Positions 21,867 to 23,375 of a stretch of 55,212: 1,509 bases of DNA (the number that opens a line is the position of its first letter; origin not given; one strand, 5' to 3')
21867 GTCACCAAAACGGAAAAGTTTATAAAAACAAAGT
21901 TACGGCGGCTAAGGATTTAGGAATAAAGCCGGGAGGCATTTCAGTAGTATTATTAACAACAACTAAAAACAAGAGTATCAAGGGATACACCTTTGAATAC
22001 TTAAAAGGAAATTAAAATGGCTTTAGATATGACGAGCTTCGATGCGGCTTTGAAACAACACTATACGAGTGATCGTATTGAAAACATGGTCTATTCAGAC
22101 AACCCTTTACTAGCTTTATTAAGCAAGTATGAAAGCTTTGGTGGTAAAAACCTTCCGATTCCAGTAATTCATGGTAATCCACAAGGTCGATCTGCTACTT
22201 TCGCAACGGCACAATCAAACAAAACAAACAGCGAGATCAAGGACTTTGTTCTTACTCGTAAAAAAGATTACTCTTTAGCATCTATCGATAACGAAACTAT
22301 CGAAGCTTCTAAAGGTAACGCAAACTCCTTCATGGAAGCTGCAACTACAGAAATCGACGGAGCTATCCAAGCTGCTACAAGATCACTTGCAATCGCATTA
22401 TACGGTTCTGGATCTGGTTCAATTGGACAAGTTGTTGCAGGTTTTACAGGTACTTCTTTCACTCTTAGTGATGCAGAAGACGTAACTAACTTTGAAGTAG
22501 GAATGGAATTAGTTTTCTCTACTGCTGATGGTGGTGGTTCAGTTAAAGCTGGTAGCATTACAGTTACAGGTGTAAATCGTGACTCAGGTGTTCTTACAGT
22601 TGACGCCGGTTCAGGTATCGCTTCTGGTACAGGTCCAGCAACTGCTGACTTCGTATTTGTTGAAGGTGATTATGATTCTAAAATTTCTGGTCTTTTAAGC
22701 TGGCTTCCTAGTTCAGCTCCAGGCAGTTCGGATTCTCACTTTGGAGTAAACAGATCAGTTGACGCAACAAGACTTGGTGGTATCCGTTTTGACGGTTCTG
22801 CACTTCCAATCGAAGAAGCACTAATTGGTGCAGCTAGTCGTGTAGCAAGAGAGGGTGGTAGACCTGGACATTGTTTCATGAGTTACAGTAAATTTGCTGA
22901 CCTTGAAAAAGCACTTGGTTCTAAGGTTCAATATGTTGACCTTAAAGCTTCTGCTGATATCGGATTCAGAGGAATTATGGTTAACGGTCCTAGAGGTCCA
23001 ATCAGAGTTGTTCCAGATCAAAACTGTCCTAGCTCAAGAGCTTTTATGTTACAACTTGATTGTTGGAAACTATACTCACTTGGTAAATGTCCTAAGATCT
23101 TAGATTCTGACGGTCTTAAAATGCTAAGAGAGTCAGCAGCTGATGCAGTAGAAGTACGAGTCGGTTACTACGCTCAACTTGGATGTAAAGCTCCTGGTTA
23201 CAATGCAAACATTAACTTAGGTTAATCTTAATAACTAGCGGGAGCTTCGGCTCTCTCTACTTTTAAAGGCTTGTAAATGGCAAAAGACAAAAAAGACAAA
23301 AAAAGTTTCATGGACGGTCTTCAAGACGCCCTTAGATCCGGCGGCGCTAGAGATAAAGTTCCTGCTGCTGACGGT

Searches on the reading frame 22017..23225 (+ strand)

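Call 41: search_protein_families(library=phrogs, proteins=[window:22017-23225:+], max_evalue=0.00001)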
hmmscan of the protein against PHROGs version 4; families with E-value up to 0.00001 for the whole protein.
window:22017-23225:+ (402 aa): 1 family
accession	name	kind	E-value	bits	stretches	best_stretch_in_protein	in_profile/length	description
phrog_14242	-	head and packaging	3.3e-15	56.7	1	1-392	1-378/396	major head protein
